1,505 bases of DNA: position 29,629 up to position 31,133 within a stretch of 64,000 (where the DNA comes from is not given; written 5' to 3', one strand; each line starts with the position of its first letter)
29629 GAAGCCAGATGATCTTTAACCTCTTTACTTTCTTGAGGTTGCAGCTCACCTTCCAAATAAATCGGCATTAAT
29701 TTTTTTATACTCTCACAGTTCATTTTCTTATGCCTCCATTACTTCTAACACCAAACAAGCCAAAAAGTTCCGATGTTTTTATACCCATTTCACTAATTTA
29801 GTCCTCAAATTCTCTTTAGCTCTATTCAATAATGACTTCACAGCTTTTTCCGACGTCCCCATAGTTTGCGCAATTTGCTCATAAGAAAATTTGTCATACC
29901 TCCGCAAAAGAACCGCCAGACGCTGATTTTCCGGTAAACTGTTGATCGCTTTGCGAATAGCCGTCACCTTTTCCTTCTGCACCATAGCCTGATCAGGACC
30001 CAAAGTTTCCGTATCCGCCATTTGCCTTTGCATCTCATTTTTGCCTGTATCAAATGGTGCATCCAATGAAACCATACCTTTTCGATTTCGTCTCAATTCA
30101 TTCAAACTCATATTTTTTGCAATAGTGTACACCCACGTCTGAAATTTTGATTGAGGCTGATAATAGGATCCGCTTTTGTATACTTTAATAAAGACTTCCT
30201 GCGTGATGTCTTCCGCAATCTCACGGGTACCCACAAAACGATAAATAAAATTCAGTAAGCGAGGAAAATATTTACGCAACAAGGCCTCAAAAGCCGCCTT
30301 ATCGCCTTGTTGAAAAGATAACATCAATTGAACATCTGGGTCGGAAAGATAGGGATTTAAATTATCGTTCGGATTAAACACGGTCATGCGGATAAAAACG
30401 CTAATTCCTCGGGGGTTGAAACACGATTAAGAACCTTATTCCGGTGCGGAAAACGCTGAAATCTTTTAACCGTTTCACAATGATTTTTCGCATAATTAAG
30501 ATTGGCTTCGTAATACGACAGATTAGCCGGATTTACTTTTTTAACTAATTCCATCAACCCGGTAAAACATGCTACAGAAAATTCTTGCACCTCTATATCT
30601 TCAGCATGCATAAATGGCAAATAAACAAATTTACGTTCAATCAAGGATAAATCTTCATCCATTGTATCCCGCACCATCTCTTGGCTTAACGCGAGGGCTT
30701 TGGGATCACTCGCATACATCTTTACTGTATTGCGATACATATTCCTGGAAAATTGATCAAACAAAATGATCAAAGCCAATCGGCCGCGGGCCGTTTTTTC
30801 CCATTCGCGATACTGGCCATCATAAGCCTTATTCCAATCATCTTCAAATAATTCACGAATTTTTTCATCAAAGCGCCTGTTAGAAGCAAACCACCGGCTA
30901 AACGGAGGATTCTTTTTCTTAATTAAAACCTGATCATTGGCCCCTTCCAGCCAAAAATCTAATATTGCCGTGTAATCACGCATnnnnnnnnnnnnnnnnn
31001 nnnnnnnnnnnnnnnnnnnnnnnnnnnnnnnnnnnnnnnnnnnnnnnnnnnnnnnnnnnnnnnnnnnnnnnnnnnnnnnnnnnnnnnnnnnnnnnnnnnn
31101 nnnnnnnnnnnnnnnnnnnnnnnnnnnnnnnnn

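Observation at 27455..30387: Five-gene ECF sigma operon: sigma, zf-HC2 anti-sigma, secreted acidic mimic of the anti-sigma tail, very basic DUF3106-like protein, and 22-aa tandem-repeat protein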

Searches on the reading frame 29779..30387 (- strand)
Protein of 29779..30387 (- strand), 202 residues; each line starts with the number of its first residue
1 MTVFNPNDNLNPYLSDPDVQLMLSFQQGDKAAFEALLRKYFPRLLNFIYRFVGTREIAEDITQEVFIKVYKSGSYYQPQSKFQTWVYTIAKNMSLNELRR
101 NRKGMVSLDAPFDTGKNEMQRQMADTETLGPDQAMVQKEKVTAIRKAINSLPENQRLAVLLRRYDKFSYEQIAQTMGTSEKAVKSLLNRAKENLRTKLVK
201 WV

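Call 3: search_protein_families(library=pfam, proteins=[window:29779-30387:-], max_evalue=0.1)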
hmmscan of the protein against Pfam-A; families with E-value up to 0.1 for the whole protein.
window:29779-30387:- (202 aa): 10 families
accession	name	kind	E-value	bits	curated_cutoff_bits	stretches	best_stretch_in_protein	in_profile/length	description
PF08281.18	Sigma70_r4_2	-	9.7e-18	64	25.7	1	143-194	3-54/54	Sigma-70, region 4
PF04542.20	Sigma70_r2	-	2.6e-17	62.8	24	1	36-103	1-70/71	Sigma-70 region 2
PF04545.22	Sigma70_r4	-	1.3e-11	44.3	24.1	1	147-195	1-49/50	Sigma-70, region 4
PF07638.17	Sigma70_ECF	-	1.8e-05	25.1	21.1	1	20-197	6-182/185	ECF sigma factor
PF22233.2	PhyR_sigma-like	-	0.00018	21.7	27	1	152-193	5-46/50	Response regulator PhyR, sigma-like domain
PF13384.12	HTH_23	-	0.00058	20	24.6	1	155-190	6-41/50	Homeodomain-like domain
PF02001.22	DUF134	-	0.0015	19.5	27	1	139-199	25-83/98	Protein of unknown function DUF134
PF13730.12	HTH_36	-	0.019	15.2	25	0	168-192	27-51/55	Helix-turn-helix domain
PF13635.12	DUF4143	-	0.037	14.2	28.1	1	136-194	8-58/160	Domain of unknown function (DUF4143)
PF08280.17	HTH_Mga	-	0.049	14.1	23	0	157-191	11-44/59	M protein trans-acting positive regulator (MGA) HTH domain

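Call 13: search_protein_families(library=ncbifam, proteins=[window:29779-30387:-], max_evalue=0.01)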
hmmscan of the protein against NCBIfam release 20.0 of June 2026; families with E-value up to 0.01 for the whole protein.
window:29779-30387:- (202 aa): 114 families (the best 25 are shown)
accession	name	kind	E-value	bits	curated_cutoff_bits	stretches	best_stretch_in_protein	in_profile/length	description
NF009166.1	PRK12513.1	equivalog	6.8e-46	156.4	206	1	17-199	8-187/193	RNA polymerase sigma factor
NF004113.0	PRK05602.1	equivalog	3e-38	131.6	208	1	15-199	29-202/211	RNA polymerase sigma factor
TIGR02985.1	Sig70_bacteroi1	subfamily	6.2e-35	120.8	126.4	1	32-198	2-162/162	RNA polymerase sigma-70 factor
TIGR02937.1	sigma70-ECF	superfamily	9.9e-35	119.6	42.9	1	32-198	2-165/165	sigma-70 family RNA polymerase sigma factor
TIGR02939.1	RpoE_Sigma70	equivalog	3.2e-34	118.6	236.15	1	17-198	6-186/190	RNA polymerase sigma factor RpoE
NF007223.0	PRK09641.1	equivalog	8.4e-34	117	209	1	22-199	9-185/187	RNA polymerase sigma factor SigW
NF058625.1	sigma_PG0214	equivalog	1.9e-31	109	130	1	31-200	4-163/170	GFO_1088 family ECF-type sigma factor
NF008888.0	PRK11922.1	equivalog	4.2e-31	108.4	204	1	15-200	14-198/231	RNA polymerase sigma factor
TIGR02948.1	SigW_bacill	equivalog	8e-31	107.5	243.1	1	23-198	10-184/187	RNA polymerase sigma factor SigW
TIGR02950.1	SigM_subfam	subfamily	1e-30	106.7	147.95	1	34-197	3-157/159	RNA polymerase sigma factor, SigM family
NF009176.0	PRK12524.1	equivalog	1.9e-29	102.9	264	1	18-198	13-184/196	RNA polymerase sigma factor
NF006089.0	PRK08241.1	subfamily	1.3e-28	100.1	240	1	25-196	16-202/343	RNA polymerase subunit sigma-70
NF007216.0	PRK09638.1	equivalog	1.8e-28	99.5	194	1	19-198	6-174/180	RNA polymerase sigma factor SigY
NF006930.0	PRK09415.1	subfamily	4.2e-28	98.4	198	1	30-200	15-177/179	RNA polymerase factor sigma C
NF007229.0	PRK09647.1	equivalog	1.2e-26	93.4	265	1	27-199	40-203/220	RNA polymerase sigma factor SigE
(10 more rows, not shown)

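Call 14: find_related_loci(query=window:29779-30387:-, collection=genome_contigs, flank=7000)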
Query window:29779-30387:- (202 aa) in genome_contigs; peptide patterns used: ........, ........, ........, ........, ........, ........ (x = any residue, [..] = any of these).
600 stretches matched a pattern (row limit reached: there are more); 577 encode a relative of the query (tblastn E <= 1e-3); the best 80 are kept; 80 distinct loci.
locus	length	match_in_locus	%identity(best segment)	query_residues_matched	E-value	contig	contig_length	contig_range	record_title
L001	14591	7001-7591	55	6-202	9e-73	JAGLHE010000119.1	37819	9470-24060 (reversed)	MAG: Candidatus Omnitrophota bacterium isolate RS_10_7 ROV157_10.bin.7.fa_119, whole genome shotgun sequence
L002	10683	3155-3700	45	16-198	5e-46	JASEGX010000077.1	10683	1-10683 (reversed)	MAG: Thermodesulfobacteriota bacterium isolate Yes70-07 NODE_2669_length_10683_cov_4.025405, whole genome shotgun sequen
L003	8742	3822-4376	39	16-202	1e-41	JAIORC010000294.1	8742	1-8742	MAG: Phycisphaerae bacterium isolate SMBSF08 20071_Bin_7_contigs_1_c_000000001399, whole genome shotgun sequence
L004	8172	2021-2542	43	21-199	2e-40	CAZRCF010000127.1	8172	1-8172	MAG TPA_asm: uncultured Lentimicrobiaceae bacterium isolate binchicken_co340_7 genome assembly, contig: NODE_4273_length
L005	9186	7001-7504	38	16-191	2e-37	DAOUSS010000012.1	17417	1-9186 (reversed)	MAG TPA_asm: Candidatus Stahlbacteria bacterium isolate CSMAG_552 CSMAG_552_k127_316906_length_17417_cov_18.9407, whole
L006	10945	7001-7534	40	14-198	3e-37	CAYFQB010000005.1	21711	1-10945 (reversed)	MAG TPA_asm: uncultured Nitrospiraceae bacterium isolate ERP108616_co1_118 genome assembly, contig: k119_677729, whole g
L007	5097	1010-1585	38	14-198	2e-36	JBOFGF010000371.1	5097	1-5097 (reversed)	MAG: Thermoguttaceae bacterium isolate WFFMC_MAG_079 k139_220989_flag=1_multi=5.0000_len=5097, whole genome shotgun sequ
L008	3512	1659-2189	40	14-198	7e-36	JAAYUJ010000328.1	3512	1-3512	MAG: Deltaproteobacteria bacterium isolate AS27yjCOA_149 51114_AS27, whole genome shotgun sequence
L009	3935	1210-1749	35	18-198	2e-35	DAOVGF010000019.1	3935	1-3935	MAG TPA_asm: Candidatus Aerophobetes bacterium isolate CSMAG_1128 CSMAG_1128_k141_3837929_length_3935_cov_10.6742, whole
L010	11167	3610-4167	37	14-201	5e-35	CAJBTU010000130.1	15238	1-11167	MAG: uncultured Ignavibacteriae bacterium isolate Loc090721-7m_bin-539 genome assembly, contig: bin-539:130/426, whole g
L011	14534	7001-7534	39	13-198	1e-34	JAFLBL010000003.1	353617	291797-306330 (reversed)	MAG: Chitinophagales bacterium isolate UWPOB_CHIT6 gnl_X_MPLDAEGJ_3, whole genome shotgun sequence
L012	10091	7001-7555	38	18-201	2e-34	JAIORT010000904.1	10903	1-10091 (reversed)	MAG: Bacteroidales bacterium isolate SMBSF25 20074_Bin_6_contigs_1_c_000000000648, whole genome shotgun sequence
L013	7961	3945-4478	37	8-199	1e-33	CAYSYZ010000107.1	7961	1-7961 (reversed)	MAG TPA_asm: uncultured Desulfovibrionales bacterium isolate binchicken_co327_82 genome assembly, contig: NODE_4737_leng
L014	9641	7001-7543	38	18-198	2e-33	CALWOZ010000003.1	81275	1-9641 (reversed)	MAG: uncultured Clostridia bacterium isolate BRZ_IE__bin35 genome assembly, contig: BRZ_IE__NODE_581_length_81275_cov_26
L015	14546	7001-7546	40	17-202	2e-33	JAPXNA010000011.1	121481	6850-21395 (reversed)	MAG: Fermentimonas sp. isolate binned_ad_5.74 NODE_126_length_121481_cov_8.548066, whole genome shotgun sequence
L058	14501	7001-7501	35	25-200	1e-26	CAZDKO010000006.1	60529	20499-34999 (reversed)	MAG TPA_asm: uncultured bacterium isolate binchicken_co43_373 genome assembly, contig: NODE_599_length_60529_cov_12.6653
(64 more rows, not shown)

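Call 30: find_related_loci(query=window:29779-30387:-, collection=metagenome_contigs, flank=6000)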
Query window:29779-30387:- (202 aa) in metagenome_contigs; peptide patterns used: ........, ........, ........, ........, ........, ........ (x = any residue, [..] = any of these).
600 stretches matched a pattern (row limit reached: there are more); 565 encode a relative of the query (tblastn E <= 1e-3); the best 80 are kept; 80 distinct loci.
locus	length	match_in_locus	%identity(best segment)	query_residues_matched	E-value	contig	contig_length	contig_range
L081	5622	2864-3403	41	14-198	1e-45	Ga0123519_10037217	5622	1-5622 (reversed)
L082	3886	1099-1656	43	14-199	5e-45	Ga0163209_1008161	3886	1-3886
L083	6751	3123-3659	40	16-198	1e-37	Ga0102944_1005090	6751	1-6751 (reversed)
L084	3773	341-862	43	17-198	3e-37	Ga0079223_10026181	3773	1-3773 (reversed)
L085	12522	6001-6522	37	15-194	2e-36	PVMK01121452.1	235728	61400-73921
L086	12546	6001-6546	40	17-202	3e-36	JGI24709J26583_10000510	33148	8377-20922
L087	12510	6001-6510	38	15-191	3e-36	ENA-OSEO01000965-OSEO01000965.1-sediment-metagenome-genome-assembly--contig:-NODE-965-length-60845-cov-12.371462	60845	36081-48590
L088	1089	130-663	37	14-198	1e-37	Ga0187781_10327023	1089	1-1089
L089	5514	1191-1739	37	16-198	4e-36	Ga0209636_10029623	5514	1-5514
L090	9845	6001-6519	38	15-194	8e-36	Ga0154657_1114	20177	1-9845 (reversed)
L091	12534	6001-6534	39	13-198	6e-35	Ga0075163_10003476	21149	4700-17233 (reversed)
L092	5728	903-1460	37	17-201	7e-35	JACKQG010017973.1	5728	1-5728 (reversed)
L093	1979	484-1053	38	14-201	1e-34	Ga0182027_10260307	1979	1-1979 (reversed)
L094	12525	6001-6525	40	20-198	1e-34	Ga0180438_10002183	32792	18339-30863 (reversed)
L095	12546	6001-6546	39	17-202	9e-35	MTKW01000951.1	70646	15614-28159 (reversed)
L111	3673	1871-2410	38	20-198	5e-30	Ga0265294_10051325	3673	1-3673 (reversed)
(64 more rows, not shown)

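Call 39: search_protein_families(library=pfam, proteins=[L012:8078-8620:+, L005:8143-8673:+, L083:4172-4696:+, L082:2354-2842:+, L094:7099-7590:+, L002:4139-4606:+, L085:7048-7527:+, L058:7979-8485:+, L093:1605-1979:+, L111:2924-3487:+], max_evalue=0.01)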
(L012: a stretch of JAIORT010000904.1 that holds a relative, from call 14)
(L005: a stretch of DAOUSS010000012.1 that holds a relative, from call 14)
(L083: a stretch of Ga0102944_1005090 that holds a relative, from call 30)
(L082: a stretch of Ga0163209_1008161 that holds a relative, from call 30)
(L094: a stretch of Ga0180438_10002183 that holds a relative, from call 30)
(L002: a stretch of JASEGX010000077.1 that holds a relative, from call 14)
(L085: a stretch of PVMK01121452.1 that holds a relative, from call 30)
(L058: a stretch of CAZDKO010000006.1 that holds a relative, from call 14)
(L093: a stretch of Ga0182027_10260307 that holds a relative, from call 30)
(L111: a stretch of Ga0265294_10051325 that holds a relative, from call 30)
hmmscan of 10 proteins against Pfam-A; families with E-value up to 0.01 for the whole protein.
L012:8078-8620:+ (180 aa): 2 families
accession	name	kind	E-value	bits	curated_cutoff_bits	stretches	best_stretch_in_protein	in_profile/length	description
PF13801.11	Metal_resist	-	5.2e-10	40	29.2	1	36-144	21-124/125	Heavy-metal resistance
PF07813.17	LTXXQ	-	1.6e-06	29.2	24.3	1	55-97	8-49/100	LTXXQ motif family protein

L005:8143-8673:+ (176 aa): 3 families
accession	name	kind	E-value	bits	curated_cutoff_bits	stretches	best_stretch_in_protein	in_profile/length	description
PF13801.11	Metal_resist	-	1.4e-15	57.9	29.2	1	13-141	2-123/125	Heavy-metal resistance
PF07813.17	LTXXQ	-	5.3e-11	43.6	24.3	1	54-147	9-99/100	LTXXQ motif family protein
PF14662.11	KASH_CCD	-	0.00019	21.9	43.3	1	54-146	72-162/191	Coiled-coil region of CCDC155 or KASH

L083:4172-4696:+ (174 aa): 2 families
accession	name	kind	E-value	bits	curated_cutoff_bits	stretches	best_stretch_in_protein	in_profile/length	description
PF13801.11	Metal_resist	-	1.3e-13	51.7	29.2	1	30-148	2-123/125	Heavy-metal resistance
PF07813.17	LTXXQ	-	6.8e-08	33.6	24.3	1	57-152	5-97/100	LTXXQ motif family protein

L082:2354-2842:+ (162 aa): 1 family
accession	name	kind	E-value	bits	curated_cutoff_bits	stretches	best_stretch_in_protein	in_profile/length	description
PF13801.11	Metal_resist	-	3e-17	63.4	29.2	1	12-138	1-125/125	Heavy-metal resistance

L094:7099-7590:+ (163 aa): 2 families
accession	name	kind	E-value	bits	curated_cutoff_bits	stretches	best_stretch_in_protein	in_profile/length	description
PF13801.11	Metal_resist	-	4.1e-14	53.2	29.2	1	15-137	2-123/125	Heavy-metal resistance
PF07813.17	LTXXQ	-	2.2e-06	28.8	24.3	1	46-140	5-96/100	LTXXQ motif family protein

L002:4139-4606:+ (155 aa): 2 families
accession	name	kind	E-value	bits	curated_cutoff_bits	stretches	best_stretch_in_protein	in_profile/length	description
PF13801.11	Metal_resist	-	9.2e-16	58.6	29.2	1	9-125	7-123/125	Heavy-metal resistance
PF07813.17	LTXXQ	-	5.5e-06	27.5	24.3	1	44-130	15-98/100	LTXXQ motif family protein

L085:7048-7527:+ (159 aa): 5 families
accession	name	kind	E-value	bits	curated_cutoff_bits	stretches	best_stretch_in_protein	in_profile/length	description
PF13801.11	Metal_resist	-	1.4e-06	28.9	29.2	1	42-127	39-124/125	Heavy-metal resistance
PF07813.17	LTXXQ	-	0.00013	23.1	24.3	1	34-130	4-97/100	LTXXQ motif family protein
PF05064.18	Nsp1_C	-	0.00031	21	24.1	1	47-109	26-88/114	Nsp1-like C-terminal region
PF04426.17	Bul1_C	-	0.00056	19.8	24.2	1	42-97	69-125/272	Bul1 C terminus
PF03961.19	FapA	-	0.0079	16.3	31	1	39-149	154-269/272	Flagellar Assembly Protein A beta solenoid domain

L058:7979-8485:+ (168 aa): 0 families

L093:1605-1979:+ (125 aa): 1 family
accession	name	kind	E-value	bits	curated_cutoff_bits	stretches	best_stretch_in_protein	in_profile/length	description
PF13801.11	Metal_resist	-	1.5e-11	44.9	29.2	1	13-125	3-112/125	Heavy-metal resistance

L111:2924-3487:+ (187 aa): 1 family
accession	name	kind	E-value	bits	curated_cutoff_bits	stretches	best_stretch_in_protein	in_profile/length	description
PF13801.11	Metal_resist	-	3.5e-10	40.6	29.2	1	17-142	3-124/125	Heavy-metal resistance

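Call 96: search_protein_families(library=pfam, proteins=[L001:6410-6943:+, L001:9955-10743:+], max_evalue=0.001)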
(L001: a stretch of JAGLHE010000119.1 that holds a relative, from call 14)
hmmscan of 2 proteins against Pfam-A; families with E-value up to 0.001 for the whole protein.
L001:6410-6943:+ (177 aa): 0 families

L001:9955-10743:+ (262 aa): 1 family
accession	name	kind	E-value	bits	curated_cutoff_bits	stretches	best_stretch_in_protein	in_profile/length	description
PF22599.2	SecDF_P1_head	-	1.1e-32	112.7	27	1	138-244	7-113/114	SecDF, P1 head subdomain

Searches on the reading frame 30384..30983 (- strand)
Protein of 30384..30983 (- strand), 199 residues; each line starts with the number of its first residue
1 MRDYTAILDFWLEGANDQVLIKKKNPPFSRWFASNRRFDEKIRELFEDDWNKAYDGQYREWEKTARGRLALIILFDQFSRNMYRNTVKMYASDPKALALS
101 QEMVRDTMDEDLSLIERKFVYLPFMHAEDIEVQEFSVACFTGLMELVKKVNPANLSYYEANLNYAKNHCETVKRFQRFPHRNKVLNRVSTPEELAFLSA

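Call 3: search_protein_families(library=pfam, proteins=[window:30384-30983:-], max_evalue=0.1)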
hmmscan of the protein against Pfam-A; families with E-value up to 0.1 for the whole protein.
window:30384-30983:- (199 aa): 1 family
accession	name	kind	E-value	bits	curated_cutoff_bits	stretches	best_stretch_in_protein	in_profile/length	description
PF06041.17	DUF924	-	2.3e-59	201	27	1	7-198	1-177/180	Bacterial protein of unknown function (DUF924)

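Call 13: search_protein_families(library=ncbifam, proteins=[window:30384-30983:-], max_evalue=0.01)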
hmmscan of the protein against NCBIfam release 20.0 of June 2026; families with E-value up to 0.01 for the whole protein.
window:30384-30983:- (199 aa): 0 families
